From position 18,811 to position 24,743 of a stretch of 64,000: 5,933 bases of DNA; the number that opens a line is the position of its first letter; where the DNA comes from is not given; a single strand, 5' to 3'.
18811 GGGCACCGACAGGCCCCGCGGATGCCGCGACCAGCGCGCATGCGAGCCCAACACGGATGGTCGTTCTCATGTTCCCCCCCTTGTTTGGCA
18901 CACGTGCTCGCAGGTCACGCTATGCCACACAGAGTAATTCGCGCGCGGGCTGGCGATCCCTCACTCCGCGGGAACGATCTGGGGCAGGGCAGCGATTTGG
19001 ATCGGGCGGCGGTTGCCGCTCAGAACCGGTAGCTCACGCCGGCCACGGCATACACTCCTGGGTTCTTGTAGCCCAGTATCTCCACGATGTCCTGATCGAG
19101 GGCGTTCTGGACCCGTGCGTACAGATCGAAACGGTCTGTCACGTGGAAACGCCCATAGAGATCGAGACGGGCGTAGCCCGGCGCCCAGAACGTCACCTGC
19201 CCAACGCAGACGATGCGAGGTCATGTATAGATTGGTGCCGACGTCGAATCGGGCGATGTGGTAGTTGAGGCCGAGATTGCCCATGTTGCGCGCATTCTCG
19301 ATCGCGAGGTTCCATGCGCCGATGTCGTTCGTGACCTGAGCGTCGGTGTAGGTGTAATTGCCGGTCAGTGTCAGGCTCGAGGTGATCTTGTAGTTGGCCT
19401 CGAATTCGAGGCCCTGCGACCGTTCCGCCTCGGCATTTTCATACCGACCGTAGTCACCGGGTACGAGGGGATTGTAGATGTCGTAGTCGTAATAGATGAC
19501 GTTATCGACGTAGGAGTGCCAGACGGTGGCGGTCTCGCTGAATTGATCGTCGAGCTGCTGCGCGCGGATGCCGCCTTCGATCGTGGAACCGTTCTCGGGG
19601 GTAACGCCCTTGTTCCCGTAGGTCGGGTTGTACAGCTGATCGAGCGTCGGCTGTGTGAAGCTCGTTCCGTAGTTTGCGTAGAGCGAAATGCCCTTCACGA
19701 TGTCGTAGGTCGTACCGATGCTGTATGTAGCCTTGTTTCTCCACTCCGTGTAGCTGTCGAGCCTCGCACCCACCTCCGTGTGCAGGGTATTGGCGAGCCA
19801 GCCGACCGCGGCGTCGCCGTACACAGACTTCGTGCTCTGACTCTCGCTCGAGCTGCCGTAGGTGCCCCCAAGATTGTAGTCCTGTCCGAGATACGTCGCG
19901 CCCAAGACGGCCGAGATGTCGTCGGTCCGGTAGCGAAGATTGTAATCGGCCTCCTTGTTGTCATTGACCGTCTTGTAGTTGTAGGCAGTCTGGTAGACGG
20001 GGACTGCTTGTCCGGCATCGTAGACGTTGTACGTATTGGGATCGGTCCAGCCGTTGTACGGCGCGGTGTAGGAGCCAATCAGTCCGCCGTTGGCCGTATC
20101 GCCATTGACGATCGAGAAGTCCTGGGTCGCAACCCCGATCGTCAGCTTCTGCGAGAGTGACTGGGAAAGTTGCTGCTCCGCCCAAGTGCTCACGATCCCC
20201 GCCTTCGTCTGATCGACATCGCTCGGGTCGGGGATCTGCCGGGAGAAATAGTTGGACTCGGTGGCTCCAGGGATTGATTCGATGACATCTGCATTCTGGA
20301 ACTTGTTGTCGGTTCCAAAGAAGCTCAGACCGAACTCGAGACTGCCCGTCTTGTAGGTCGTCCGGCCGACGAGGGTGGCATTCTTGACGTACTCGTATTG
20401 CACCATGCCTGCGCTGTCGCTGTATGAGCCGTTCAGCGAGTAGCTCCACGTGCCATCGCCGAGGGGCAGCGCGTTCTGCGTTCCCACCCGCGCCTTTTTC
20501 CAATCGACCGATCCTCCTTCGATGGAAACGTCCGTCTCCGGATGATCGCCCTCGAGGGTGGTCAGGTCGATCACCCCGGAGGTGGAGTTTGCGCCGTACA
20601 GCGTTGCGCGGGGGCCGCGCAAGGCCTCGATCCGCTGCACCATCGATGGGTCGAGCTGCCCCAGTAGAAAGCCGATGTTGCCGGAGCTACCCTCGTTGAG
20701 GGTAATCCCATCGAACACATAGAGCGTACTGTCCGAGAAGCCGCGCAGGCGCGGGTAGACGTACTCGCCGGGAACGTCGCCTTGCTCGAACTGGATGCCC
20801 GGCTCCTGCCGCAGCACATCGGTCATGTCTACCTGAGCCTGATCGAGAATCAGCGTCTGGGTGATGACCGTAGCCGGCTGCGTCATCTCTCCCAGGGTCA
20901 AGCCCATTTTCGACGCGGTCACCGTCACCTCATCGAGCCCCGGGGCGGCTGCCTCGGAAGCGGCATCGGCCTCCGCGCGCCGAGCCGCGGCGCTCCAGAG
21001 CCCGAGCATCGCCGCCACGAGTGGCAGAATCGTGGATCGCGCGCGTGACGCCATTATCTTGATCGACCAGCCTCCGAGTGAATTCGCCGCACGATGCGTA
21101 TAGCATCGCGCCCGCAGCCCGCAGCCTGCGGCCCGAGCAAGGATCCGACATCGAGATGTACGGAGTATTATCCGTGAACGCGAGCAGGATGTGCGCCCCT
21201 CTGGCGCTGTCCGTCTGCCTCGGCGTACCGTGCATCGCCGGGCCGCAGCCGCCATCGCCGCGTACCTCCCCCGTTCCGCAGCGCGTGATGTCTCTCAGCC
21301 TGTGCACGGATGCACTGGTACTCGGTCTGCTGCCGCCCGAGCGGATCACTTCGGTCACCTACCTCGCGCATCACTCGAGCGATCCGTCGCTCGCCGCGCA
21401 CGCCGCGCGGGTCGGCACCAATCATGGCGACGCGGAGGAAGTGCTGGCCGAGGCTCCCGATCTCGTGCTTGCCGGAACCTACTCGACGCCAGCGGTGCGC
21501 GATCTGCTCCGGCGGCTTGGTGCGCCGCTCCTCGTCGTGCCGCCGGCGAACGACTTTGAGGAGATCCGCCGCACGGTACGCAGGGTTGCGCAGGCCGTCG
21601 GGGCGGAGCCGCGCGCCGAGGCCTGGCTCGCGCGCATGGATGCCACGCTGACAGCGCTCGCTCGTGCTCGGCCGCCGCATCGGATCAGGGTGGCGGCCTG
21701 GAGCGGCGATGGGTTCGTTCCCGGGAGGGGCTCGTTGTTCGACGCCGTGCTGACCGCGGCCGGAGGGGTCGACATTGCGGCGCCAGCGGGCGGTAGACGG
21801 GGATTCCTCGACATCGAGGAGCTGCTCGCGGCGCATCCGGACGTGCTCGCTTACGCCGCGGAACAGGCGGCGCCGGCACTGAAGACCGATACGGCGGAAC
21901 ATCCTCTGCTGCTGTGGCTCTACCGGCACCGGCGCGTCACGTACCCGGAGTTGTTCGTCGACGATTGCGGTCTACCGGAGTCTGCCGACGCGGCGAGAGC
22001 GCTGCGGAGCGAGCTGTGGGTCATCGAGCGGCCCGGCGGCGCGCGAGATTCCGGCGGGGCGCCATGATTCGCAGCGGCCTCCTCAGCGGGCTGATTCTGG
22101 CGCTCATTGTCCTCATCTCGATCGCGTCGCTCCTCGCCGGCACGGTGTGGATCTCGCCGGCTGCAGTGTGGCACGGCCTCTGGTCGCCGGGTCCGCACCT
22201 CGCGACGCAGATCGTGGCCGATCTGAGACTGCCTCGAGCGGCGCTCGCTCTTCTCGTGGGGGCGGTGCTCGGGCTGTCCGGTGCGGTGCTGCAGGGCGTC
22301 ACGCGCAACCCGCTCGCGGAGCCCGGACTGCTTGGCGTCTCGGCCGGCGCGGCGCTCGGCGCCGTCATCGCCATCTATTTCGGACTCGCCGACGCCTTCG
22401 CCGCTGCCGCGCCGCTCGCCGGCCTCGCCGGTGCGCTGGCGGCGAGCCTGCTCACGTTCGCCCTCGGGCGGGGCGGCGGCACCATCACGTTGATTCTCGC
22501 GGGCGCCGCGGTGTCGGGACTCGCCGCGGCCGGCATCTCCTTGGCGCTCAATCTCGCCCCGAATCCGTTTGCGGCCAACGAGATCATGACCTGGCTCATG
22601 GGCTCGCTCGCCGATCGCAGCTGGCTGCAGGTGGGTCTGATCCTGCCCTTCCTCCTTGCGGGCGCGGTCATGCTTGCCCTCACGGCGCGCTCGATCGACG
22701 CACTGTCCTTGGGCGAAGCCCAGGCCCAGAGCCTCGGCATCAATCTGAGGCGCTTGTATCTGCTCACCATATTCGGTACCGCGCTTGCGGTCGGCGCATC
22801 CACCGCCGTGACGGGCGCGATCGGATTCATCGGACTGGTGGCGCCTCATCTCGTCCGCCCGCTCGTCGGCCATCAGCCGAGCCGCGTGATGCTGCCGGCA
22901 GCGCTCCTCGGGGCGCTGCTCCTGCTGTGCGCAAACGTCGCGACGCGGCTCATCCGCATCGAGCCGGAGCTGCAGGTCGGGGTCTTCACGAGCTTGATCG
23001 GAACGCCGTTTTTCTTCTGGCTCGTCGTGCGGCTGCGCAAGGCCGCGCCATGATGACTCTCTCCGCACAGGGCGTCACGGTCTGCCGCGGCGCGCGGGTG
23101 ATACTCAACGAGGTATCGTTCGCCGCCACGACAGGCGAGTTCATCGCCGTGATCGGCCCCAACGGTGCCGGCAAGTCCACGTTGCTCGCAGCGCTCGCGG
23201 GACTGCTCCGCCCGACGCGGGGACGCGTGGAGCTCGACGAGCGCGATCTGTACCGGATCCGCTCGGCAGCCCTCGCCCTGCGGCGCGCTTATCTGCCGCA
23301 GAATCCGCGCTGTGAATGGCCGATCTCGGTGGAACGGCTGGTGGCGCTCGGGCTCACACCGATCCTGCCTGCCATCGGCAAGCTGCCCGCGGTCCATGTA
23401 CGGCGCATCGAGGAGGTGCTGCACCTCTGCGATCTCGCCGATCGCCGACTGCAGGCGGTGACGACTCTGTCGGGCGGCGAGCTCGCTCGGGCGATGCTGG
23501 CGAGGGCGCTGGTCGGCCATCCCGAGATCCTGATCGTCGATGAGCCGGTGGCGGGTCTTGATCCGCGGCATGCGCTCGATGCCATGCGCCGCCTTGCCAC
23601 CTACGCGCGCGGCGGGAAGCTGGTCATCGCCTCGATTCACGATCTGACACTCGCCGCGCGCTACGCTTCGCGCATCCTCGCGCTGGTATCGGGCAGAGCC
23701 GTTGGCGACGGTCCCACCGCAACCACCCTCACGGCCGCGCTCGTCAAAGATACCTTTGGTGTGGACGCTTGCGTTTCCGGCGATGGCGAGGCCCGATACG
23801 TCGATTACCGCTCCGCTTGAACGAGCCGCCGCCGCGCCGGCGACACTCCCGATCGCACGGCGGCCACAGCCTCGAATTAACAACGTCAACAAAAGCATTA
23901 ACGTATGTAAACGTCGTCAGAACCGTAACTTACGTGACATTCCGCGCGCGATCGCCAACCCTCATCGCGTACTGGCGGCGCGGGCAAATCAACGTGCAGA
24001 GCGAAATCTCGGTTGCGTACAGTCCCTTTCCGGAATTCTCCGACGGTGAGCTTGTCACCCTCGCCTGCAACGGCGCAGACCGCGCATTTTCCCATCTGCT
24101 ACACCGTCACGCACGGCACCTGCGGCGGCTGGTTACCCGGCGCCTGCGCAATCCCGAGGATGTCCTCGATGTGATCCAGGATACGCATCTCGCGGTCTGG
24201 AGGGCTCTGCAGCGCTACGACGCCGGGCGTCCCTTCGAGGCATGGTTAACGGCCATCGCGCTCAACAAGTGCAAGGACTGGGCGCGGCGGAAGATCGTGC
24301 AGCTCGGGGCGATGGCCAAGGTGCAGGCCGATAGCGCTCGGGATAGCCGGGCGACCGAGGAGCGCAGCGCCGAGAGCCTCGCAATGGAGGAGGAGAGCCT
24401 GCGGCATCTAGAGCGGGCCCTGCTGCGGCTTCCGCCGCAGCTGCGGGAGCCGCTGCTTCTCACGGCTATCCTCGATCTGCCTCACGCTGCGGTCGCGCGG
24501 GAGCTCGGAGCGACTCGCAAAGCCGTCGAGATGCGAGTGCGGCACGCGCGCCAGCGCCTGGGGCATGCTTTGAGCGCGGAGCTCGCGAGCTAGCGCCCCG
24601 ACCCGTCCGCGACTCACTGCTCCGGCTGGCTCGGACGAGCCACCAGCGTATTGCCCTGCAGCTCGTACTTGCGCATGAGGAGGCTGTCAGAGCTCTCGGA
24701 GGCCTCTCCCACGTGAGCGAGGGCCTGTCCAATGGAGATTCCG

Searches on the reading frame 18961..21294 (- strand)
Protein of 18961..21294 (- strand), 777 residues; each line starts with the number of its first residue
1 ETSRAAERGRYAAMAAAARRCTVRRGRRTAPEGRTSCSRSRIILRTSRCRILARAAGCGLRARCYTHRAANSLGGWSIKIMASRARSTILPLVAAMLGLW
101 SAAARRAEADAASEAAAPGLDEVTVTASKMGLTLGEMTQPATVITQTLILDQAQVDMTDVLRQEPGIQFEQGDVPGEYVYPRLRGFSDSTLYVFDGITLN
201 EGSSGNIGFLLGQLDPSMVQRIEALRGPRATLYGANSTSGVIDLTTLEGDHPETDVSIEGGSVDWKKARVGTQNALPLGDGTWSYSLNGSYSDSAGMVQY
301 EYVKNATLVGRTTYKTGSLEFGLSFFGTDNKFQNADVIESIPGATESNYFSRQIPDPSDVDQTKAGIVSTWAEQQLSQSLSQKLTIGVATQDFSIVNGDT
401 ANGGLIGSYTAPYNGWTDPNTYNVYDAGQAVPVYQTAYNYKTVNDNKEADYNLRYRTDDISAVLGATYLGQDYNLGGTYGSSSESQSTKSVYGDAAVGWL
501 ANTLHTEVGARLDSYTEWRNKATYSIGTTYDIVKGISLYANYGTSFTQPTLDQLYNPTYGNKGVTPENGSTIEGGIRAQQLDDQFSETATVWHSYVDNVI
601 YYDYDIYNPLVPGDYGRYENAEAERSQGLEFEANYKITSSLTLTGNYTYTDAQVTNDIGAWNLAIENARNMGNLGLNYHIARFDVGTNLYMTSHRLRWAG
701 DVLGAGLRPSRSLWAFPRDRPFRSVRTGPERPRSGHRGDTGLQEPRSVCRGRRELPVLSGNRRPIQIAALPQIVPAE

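Call 49: search_protein_families(library=pfam, proteins=[window:18961-21294:-], max_evalue=0.001)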
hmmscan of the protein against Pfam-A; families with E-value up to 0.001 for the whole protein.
window:18961-21294:- (777 aa): 2 families
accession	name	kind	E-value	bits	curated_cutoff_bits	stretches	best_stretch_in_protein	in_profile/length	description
PF00593.30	TonB_dep_Rec_b-barrel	-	9e-29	102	27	1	410-688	83-391/436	TonB dependent receptor-like, beta-barrel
PF07715.20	Plug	-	2.6e-20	73.4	23.9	1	136-241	4-107/107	TonB-dependent Receptor Plug Domain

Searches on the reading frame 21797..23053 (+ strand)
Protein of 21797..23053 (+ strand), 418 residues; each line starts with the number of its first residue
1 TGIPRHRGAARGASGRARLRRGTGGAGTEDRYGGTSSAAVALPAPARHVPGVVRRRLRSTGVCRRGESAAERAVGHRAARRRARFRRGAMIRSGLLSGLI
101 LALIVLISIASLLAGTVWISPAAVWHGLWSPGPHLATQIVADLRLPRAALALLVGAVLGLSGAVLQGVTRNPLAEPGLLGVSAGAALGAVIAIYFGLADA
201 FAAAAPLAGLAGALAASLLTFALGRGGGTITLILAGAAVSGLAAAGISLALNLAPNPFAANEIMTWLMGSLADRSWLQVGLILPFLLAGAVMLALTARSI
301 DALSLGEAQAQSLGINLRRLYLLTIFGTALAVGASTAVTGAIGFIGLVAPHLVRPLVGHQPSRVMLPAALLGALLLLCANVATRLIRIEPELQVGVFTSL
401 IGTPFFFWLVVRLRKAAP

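Call 49: search_protein_families(library=pfam, proteins=[window:21797-23053:+], max_evalue=0.001)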
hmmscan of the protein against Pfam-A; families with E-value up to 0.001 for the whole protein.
window:21797-23053:+ (418 aa): 2 families
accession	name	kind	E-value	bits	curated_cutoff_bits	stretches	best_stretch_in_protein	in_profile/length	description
PF01032.23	FecCD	-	1.9e-85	287.1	26.5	1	103-412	1-311/311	FecCD transport family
PF00950.22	ABC-3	-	0.00015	21.8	20.1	1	181-376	38-225/258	ABC 3 transport family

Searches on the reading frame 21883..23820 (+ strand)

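Call 49: search_protein_families(library=pfam, proteins=[window:21883-23820:+], max_evalue=0.001)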
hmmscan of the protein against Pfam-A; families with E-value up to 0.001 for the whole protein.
window:21883-23820:+ (645 aa): 5 families
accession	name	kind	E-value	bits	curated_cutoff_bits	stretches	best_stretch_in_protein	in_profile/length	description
PF00005.33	ABC_tran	-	2.6e-28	99.8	25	1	408-557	1-137/137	ABC transporter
PF13304.12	AAA_21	-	1.4e-08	35.6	27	1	420-444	1-25/304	AAA domain, putative AbiEii toxin, Type IV TA system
PF13555.12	AAA_29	-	3.3e-05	24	27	1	418-446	23-50/61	P-loop containing region of AAA domain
PF13401.12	AAA_22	-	0.0002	22.1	27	0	417-455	4-45/130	AAA domain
PF13514.12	AAA_27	-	0.00094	19.3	22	0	410-442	18-50/206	AAA domain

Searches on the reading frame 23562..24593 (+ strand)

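Call 49: search_protein_families(library=pfam, proteins=[window:23562-24593:+], max_evalue=0.001)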
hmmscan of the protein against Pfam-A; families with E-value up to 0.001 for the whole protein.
window:23562-24593:+ (343 aa): 3 families
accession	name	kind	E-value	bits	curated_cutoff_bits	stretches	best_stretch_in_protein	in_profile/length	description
PF04542.20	Sigma70_r2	-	3.4e-16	59.2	24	1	179-244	1-68/71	Sigma-70 region 2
PF08281.18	Sigma70_r4_2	-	1.4e-10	41.1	25.7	1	283-333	4-54/54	Sigma-70, region 4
PF04545.22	Sigma70_r4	-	0.00056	19.8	24.1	0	286-333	1-48/50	Sigma-70, region 4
